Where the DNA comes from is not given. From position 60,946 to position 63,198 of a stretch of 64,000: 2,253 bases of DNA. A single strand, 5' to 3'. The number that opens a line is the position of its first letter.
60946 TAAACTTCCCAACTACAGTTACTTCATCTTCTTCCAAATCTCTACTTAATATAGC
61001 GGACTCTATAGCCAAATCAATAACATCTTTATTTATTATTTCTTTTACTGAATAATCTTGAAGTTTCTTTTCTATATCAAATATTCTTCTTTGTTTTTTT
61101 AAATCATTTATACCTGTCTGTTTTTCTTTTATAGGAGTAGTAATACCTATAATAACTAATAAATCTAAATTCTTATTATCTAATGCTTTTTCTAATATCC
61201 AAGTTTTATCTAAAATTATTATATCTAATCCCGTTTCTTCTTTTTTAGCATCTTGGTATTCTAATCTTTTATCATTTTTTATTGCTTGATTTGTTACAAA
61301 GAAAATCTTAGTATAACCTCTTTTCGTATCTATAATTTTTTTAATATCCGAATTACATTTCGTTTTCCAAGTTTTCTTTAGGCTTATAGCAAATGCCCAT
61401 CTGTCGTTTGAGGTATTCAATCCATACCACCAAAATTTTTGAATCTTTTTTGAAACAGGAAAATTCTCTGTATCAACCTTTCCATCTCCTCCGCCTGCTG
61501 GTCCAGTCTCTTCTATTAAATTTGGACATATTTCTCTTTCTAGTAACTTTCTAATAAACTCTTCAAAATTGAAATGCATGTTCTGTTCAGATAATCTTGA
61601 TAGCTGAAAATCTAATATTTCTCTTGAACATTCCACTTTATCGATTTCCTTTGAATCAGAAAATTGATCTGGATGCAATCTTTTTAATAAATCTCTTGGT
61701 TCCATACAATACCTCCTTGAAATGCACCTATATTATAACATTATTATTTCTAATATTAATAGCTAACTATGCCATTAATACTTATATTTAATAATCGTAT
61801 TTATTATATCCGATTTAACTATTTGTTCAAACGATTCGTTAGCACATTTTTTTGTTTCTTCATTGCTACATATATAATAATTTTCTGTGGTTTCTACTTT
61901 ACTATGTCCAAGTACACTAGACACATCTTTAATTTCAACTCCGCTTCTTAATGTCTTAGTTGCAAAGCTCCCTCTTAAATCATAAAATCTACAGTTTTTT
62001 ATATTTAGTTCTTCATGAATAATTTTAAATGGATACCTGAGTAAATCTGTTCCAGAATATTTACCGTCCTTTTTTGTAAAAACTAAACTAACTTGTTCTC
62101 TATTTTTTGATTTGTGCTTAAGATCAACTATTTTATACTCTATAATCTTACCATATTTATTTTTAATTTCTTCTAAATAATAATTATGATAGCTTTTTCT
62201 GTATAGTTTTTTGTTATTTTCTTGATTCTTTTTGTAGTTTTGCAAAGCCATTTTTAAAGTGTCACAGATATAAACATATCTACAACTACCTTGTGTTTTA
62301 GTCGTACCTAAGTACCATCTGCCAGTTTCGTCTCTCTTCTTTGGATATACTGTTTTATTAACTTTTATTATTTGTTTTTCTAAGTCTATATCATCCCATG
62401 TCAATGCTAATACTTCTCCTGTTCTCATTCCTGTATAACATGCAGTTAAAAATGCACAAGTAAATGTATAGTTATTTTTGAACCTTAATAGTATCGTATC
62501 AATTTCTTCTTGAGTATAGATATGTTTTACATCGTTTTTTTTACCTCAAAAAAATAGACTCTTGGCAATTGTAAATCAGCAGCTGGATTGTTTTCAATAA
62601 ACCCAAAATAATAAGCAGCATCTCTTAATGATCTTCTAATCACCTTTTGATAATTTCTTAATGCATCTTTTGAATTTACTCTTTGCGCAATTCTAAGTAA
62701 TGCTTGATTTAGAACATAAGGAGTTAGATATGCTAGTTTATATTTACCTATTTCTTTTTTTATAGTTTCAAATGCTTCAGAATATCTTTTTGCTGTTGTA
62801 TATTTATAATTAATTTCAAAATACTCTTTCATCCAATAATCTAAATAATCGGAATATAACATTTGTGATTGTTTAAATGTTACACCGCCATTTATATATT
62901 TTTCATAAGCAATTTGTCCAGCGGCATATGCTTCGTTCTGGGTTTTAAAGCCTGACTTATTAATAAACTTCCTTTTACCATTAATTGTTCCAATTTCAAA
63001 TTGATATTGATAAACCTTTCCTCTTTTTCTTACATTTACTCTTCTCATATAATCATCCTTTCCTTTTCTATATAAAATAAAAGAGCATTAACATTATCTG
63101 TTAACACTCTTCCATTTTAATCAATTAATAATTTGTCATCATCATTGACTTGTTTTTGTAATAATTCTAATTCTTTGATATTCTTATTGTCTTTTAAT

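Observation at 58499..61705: Orphan 1068-aa protein with an Mrr-like nuclease head and a huge helical-repeat body, no NTPase: candidate new single-gene defence system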

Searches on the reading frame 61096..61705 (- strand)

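Call 96: search_solved_structures(query=A7, max_evalue=10, show_alignments=4)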
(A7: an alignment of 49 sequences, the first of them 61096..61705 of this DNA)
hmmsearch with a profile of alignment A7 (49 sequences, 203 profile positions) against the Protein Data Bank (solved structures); distinct sequences matched with E-value up to 10: 2.
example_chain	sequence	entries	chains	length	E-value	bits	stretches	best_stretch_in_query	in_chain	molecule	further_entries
6q2d_A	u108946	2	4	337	0.025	17.2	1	85-131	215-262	2-(3-amino-3-carboxypropyl)histidine synthase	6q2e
6sh6_B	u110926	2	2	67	1.4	11.6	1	48-77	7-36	NF-kappa-B-repressing factor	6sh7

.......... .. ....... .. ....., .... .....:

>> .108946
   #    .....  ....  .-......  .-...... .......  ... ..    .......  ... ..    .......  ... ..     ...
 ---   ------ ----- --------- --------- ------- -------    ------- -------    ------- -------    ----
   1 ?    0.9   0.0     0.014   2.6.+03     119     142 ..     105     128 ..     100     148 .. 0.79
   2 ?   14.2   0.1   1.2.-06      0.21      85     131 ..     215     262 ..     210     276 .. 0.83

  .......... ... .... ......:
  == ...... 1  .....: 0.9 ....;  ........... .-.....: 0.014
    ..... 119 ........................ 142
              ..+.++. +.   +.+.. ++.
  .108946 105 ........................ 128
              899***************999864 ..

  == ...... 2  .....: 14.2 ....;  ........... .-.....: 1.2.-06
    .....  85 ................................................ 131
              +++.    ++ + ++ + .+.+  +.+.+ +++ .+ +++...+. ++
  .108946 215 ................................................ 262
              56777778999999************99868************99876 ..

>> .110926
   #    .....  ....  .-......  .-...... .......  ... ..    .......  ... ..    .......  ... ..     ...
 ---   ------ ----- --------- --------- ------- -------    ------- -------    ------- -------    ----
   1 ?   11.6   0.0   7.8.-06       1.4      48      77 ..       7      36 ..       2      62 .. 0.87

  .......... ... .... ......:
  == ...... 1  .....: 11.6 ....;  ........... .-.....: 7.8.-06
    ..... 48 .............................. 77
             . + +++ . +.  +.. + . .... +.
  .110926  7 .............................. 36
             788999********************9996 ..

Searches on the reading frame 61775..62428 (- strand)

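Call 15: search_protein_families(library=pfam, proteins=[window:61775-62428:-], max_evalue=0.001)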
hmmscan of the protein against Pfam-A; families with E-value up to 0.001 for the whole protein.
window:61775-62428:- (217 aa): 1 family
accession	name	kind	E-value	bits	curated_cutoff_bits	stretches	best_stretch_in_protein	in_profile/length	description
PF00589.27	Phage_integrase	-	4.5e-16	59.5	27.1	1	1-189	36-169/172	Phage integrase family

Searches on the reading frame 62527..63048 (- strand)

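Call 15: search_protein_families(library=pfam, proteins=[window:62527-63048:-], max_evalue=0.001)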
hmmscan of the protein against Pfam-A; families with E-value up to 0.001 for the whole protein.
window:62527-63048:- (173 aa): 2 families
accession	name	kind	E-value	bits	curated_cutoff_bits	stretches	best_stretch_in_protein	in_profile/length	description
PF14657.12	Arm-DNA-bind_4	-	6.6e-07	29.3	22.3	1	13-43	2-34/47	Arm DNA-binding domain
PF14659.12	Phage_int_SAM_3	-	1.5e-05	25.6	22.6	1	66-112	3-49/58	Phage integrase, N-terminal SAM-like domain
